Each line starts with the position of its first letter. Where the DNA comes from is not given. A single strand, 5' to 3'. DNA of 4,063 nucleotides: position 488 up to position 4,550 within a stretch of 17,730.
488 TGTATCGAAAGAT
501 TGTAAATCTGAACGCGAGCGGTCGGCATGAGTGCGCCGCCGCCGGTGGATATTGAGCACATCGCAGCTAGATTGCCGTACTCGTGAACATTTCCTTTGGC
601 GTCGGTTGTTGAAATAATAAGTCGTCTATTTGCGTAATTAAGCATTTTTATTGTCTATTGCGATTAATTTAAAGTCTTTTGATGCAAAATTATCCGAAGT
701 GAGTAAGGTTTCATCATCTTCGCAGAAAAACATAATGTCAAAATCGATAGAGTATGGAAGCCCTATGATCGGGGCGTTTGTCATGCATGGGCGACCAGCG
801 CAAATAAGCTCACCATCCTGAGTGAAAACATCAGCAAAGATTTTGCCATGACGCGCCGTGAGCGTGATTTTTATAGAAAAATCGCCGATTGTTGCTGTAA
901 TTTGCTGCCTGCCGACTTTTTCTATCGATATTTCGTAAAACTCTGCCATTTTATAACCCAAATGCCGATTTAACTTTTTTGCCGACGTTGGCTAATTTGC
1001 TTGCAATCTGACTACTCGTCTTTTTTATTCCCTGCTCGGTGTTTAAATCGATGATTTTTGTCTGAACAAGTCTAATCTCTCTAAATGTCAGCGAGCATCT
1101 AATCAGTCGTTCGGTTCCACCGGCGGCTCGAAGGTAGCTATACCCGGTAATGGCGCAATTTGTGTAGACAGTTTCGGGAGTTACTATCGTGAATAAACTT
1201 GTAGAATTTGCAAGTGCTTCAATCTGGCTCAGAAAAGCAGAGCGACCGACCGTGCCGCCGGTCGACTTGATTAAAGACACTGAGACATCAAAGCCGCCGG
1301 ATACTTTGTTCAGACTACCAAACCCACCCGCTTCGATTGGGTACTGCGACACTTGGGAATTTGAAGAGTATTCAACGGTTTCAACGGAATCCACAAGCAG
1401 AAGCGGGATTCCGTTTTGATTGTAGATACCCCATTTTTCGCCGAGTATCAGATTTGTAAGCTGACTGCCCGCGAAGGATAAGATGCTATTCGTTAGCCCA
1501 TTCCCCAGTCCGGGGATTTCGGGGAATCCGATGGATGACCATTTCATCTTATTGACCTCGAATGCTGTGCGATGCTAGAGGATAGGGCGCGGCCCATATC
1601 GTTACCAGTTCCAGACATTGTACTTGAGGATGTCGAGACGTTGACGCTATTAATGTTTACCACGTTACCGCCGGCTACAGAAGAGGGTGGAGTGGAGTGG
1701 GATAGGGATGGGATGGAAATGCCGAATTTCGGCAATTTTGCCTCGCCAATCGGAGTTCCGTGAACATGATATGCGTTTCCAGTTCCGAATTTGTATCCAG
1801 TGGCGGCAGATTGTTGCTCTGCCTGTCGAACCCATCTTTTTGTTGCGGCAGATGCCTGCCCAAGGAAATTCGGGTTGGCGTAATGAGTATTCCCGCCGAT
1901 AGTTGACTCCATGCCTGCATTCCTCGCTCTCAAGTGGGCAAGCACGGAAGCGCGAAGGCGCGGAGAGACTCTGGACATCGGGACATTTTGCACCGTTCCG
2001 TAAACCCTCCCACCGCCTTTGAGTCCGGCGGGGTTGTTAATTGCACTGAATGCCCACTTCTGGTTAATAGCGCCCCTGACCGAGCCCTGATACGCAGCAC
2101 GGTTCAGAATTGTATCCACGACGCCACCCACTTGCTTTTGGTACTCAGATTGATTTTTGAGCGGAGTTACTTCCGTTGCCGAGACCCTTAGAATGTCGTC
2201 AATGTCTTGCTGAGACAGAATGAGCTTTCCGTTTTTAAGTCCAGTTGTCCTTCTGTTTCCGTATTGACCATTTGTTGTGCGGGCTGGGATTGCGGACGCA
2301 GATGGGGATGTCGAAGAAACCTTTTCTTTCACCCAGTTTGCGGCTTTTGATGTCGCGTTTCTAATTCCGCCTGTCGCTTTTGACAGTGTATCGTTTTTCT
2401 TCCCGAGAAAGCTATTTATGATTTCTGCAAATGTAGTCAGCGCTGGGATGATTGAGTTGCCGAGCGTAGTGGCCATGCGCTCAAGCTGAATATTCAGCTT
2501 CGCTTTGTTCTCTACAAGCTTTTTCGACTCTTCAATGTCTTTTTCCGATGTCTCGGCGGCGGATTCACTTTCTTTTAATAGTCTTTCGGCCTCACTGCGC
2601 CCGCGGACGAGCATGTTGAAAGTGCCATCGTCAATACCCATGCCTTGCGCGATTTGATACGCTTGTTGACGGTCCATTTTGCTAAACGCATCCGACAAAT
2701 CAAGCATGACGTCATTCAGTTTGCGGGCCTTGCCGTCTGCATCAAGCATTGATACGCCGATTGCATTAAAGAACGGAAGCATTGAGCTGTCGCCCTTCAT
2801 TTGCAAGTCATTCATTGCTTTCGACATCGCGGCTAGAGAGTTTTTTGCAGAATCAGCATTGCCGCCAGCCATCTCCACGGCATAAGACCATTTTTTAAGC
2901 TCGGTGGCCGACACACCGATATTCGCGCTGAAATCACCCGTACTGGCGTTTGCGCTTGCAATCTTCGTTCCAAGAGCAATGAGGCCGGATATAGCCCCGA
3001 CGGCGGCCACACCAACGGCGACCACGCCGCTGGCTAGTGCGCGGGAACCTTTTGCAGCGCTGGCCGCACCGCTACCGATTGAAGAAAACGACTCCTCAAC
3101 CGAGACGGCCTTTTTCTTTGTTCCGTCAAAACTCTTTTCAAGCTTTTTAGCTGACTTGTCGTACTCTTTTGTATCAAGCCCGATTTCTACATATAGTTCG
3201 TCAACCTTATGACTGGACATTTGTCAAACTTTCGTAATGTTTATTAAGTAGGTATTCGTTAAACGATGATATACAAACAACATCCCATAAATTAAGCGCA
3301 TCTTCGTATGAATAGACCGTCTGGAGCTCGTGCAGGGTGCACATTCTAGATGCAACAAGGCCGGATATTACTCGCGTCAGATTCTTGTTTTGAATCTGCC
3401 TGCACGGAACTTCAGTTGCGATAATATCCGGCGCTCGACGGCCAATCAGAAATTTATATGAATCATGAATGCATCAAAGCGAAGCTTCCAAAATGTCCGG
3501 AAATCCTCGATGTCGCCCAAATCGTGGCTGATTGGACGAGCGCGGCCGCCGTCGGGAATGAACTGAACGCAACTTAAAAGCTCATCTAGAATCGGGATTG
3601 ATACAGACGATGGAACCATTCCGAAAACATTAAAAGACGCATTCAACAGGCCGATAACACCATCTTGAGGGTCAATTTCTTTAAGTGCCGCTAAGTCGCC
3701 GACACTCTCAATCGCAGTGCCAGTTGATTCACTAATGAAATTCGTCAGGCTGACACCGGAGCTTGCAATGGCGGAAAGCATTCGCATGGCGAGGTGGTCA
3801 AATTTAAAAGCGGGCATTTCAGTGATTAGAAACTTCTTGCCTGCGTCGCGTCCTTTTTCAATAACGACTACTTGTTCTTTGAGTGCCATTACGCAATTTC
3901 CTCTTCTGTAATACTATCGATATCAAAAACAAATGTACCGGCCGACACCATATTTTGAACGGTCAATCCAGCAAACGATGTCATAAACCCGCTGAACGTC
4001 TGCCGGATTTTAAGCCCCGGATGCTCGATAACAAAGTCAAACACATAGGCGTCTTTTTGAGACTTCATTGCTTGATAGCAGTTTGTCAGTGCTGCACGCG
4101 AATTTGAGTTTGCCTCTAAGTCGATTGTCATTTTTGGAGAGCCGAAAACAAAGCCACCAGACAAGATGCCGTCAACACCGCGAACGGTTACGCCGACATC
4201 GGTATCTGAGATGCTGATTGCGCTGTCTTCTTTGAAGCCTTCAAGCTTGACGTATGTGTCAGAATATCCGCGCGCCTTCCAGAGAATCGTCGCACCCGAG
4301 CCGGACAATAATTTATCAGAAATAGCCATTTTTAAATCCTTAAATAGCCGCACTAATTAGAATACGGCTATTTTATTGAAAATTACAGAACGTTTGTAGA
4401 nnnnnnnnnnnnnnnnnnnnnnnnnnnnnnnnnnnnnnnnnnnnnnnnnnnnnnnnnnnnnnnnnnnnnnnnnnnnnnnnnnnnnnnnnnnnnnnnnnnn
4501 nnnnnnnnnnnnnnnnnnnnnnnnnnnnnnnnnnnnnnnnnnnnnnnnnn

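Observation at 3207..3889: Programmed -1 frameshift joining the tail assembly chaperone to an 80-codon extension that overlaps the tape measure start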

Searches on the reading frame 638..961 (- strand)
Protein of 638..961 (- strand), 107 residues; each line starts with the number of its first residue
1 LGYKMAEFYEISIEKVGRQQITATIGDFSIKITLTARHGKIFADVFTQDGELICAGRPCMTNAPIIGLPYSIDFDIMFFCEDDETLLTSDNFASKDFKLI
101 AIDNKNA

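Call 47: search_protein_families(library=phrogs, max_evalue=0.001, proteins=[window:638-961:-])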
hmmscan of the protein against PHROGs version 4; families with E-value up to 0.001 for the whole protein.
window:638-961:- (107 aa): 1 family
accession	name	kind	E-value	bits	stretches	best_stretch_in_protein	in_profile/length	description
phrog_349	-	head and packaging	1.5e-12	48.6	1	6-105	2-105/114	virion structural protein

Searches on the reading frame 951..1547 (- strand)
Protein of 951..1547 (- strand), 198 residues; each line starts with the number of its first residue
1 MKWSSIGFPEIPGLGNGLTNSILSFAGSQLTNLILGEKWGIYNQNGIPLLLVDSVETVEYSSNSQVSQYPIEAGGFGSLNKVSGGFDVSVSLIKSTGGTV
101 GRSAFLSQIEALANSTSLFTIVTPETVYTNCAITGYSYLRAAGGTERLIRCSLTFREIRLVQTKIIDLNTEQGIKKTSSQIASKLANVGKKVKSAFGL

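Call 6: search_protein_families(library=pfam, max_evalue=0.1, proteins=[window:951-1547:-])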
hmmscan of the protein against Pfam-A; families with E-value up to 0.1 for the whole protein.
window:951-1547:- (198 aa): 1 family
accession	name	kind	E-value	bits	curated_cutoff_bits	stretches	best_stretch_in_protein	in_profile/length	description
PF21821.3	Dit_like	-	2.7e-15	57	24.2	1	52-167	1-125/127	Dit-like phage tail protein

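Call 7: search_protein_families(library=phrogs, max_evalue=0.01, proteins=[window:951-1547:-])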
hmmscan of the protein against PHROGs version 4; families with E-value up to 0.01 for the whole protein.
window:951-1547:- (198 aa): 3 families
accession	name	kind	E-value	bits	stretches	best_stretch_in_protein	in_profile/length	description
phrog_1830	-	unknown function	4.4e-47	161.5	1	3-172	2-181/229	-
phrog_817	-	tail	2.6e-15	57.4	1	42-191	10-178/200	tail fiber protein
phrog_1517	-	lysis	8.4e-11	42.9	1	42-191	5-161/202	endolysin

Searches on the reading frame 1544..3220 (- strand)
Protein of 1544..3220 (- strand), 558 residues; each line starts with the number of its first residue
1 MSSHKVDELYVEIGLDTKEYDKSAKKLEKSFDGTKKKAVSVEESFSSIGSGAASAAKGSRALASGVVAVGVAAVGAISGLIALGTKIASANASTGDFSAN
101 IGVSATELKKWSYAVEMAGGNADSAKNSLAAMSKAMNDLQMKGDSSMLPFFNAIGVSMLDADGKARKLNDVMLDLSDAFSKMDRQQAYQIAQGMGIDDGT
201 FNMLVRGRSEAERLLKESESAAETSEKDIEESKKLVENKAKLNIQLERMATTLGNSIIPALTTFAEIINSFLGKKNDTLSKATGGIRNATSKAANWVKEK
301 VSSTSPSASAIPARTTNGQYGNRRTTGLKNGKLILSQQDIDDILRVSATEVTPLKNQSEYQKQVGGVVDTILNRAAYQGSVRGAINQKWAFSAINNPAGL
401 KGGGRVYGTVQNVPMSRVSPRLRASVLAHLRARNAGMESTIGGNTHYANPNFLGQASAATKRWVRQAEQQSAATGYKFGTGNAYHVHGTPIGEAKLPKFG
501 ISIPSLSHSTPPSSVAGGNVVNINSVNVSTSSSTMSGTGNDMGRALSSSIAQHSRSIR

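Call 6: search_protein_families(library=pfam, max_evalue=0.1, proteins=[window:1544-3220:-])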
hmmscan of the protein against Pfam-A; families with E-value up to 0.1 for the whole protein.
window:1544-3220:- (558 aa): 2 families
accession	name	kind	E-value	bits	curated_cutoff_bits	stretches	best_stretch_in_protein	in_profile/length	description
PF10145.14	PhageMin_Tail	-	0.00098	19.5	33.2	1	84-191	93-196/201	Phage-related minor tail protein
PF07486.17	Hydrolase_2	-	0.014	16.4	27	1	367-467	10-86/100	Cell Wall Hydrolase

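Call 7: search_protein_families(library=phrogs, max_evalue=0.01, proteins=[window:1544-3220:-])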
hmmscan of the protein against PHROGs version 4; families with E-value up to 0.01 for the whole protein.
window:1544-3220:- (558 aa): 13 families
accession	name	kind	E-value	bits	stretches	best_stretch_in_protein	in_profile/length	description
phrog_3824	-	unknown function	2.2e-67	229.6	1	1-272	1-264/750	-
phrog_2276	-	tail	2e-49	169.9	1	4-297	24-312/673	tail length tape measure protein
phrog_12506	-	tail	1.1e-39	137.2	1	1-242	1-211/218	tail length tape measure protein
phrog_2013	-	tail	1e-26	94.9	1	3-305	2-300/657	lytic tail protein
phrog_12278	-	tail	1.2e-26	95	1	61-287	32-260/448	tail fiber protein/ lysozyme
phrog_8125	-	tail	4e-25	89.9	1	11-291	14-297/578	tail length tape measure protein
phrog_9570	-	tail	7.8e-23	82.2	1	5-298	6-310/689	tail length tape measure protein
phrog_34923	-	tail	4.2e-19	69.6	1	63-279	113-327/540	tail length tape measure protein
phrog_8462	-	tail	1.7e-11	44.6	1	57-291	51-274/672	tail length tape measure protein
phrog_13338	-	unknown function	9.8e-11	41.6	1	48-286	23-261/903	-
phrog_9388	-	unknown function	8.7e-10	38.9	1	63-290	31-256/615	-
phrog_1533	-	tail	0.00014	20.5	1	152-294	433-585/1688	tail length tape measure protein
phrog_2854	-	tail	0.00095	18.9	1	25-378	29-372/855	tail length tape measure protein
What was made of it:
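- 1544..3220 (-): Tape measure protein gene, 558 aa. Its start overlaps the end of T by 14 nt. Matches PHROG tape measure families at E down to 2e-49 (call 7).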

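Call 63: search_protein_families(library=ncbifam, max_evalue=0.1, proteins=[window:1544-3220:-])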
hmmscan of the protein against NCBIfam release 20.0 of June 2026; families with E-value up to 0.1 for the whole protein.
window:1544-3220:- (558 aa): 0 families
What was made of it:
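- G has no Pfam or NCBIfam hit (calls 6, 63).
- Tried and rejected: Pfam and NCBIfam scans of G, T and GT gave nothing useful (calls 6, 63).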

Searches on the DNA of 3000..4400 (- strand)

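Call 8: search_dna_similar(query=window:3000-4400:-, collection=phages, mode=distant, max_rows=30)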
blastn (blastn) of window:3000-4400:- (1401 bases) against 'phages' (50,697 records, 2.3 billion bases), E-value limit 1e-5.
No match.
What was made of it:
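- Tried and rejected: The blastn search found no DNA-level relative (call 8).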

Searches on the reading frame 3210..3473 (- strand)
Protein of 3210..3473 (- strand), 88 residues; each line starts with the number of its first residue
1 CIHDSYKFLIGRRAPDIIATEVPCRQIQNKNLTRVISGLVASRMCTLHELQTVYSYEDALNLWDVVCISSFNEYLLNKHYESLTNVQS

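Call 6: search_protein_families(library=pfam, max_evalue=0.1, proteins=[window:3210-3473:-])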
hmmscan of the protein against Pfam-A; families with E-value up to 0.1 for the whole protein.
seq(88 aa): 0 families

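Call 7: search_protein_families(library=phrogs, max_evalue=0.01, proteins=[window:3210-3473:-])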
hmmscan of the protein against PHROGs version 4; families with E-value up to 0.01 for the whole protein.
seq(88 aa): 3 families
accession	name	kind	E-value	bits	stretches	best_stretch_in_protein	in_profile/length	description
phrog_3976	-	unknown function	8.9e-12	45.4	1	31-78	13-60/67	-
phrog_4774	-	unknown function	4.6e-06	27.7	1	25-78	115-168/177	-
phrog_4625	-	unknown function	0.0045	17.8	1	43-65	28-50/72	-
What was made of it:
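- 3207..3449 (-): T extension: 80 codons in the -1 frame (CTG 3449..3447 to TCA 3212..3210) plus TAA 3209..3207. Matches phrog_3976 at E 9e-12 (call 7).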

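Call 51: search_dna_similar(query=window:3210-3449:-, collection=phages, mode=protein, max_rows=40, max_evalue=0.01, rows=spread)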
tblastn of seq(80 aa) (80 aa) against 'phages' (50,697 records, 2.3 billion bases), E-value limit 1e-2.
Records with a match: 16; places in all: 16; records where one place covers at least 80% of the query: 0.
Best place of each record, by identity: 60-80% 1; <60% 15.
By first word of the organism name: Klebsiella 6; Burkholderia 5; Bacteriophage 2; Pseudomonas 1; Lambdavirus 1; Stenotrophomonas 1.
By host as written in the record: - 4; Klebsiella pneumoniae 4; Helicobacter pametensis 1; Pseudomonas alcaligenes BBS_2079 1; Burkholderia sp. 1; Burkholderia thailandensis E131 1; Burkholderia thailandensis E058 1; Klesiella pneumoniae ST899-OXA48 1; and 2 more.
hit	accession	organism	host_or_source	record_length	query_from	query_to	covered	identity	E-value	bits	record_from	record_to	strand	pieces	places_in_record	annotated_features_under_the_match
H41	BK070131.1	Bacteriophage sp.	Helicobacter pametensis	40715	23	65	54%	60.5%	6e-10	59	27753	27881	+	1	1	hypothetical protein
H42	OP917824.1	Pseudomonas phage Amjad_SA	Pseudomonas alcaligenes BBS_2079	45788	19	69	64%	47.1%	7e-5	44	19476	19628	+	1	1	hypothetical protein (x2)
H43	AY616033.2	Burkholderia phage BcepB1A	-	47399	5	67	79%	38.1%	2e-5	46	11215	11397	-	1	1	BcepB1A gene15': gp15' E' | BcepB1A gene15: gp15 E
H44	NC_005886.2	Burkholderia phage BcepB1A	-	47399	5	67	79%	38.1%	2e-5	46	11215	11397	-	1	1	BcepB1A gene15': gp15' E' | BcepB1A gene15: gp15 E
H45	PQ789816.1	Burkholderia phage vB_E159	Burkholderia sp.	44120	17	65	61%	42.9%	7e-6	47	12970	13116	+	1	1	hypothetical protein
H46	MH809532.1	Burkholderia phage phiE131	Burkholderia thailandensis E131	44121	17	65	61%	42.9%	7e-6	47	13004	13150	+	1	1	hypothetical protein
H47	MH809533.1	Burkholderia phage phiE058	Burkholderia thailandensis E058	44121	17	65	61%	42.9%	7e-6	47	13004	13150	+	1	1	hypothetical protein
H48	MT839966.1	Bacteriophage sp.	human fecal samples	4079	23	71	61%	40.8%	1e-6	49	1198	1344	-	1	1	record has no annotation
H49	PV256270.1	Klebsiella phage klb_E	Klebsiella pneumoniae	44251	19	77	74%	33.9%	8e-4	41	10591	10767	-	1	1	record has no annotation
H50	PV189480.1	Klebsiella phage KpnBHU6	Klebsiella pneumoniae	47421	19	77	74%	33.9%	8e-4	41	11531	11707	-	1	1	record has no annotation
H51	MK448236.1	Klebsiella phage ST899-OXA48phi17.1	Klesiella pneumoniae ST899-OXA48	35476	19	77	74%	33.9%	1e-3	41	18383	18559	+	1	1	transglycosylase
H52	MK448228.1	Klebsiella phage ST15-VIM1phi2.1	Klebsiella pneumoniae ST15-VIM1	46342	19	77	74%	33.9%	1e-3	41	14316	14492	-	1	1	transglycosylase SLT domain protein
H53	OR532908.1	Klebsiella phage RCIP0114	Klebsiella pneumoniae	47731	19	77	74%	33.9%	1e-3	41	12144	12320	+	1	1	hypothetical protein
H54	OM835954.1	Klebsiella phage KP12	Klebsiella pneumoniae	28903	19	64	57%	39.1%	1e-3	41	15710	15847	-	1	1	none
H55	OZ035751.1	Lambdavirus PDP110P1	-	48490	19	64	57%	39.1%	1e-3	41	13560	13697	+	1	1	record has no annotation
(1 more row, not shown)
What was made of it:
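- Closest known: Burkholderia phage BcepB1A gp15 E / gp15' E'. Same: Its T domain is homologous to the window's T (tblastn 38% identity, E 2e-5, call 51).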

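Call 52: get_annotated_region(hit=H43, flank=1500)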
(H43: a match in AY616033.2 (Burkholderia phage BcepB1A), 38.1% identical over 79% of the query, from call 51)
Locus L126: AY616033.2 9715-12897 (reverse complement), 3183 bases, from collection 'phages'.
description: Burkholderia cenocepacia phage BcepB1A, complete genome.
organism: Burkholderia phage BcepB1A (NCBI taxid 279530)
taxonomy: Viruses; Duplodnaviria; Heunggongvirae; Uroviricota; Caudoviricetes
host: -; source: -; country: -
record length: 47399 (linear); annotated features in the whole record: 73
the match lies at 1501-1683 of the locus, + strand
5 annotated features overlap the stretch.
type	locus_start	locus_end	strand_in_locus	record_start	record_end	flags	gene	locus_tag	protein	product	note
CDS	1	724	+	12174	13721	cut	BcepB1A gene17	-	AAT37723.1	gp17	similar to plu3395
CDS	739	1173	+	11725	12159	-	BcepB1A gene16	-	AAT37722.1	gp16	hypothetical novel protein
CDS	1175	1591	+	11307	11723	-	BcepB1A gene15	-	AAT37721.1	gp15 E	pre-tape measure frameshift protein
CDS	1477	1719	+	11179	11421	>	BcepB1A gene15'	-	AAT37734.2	gp15' E'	alternative gp15 C terminus; pre-tape measure frameshift protein alternative C terminus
CDS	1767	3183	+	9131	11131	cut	BcepB1A gene14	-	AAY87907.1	gp14 T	Tape measure protein, T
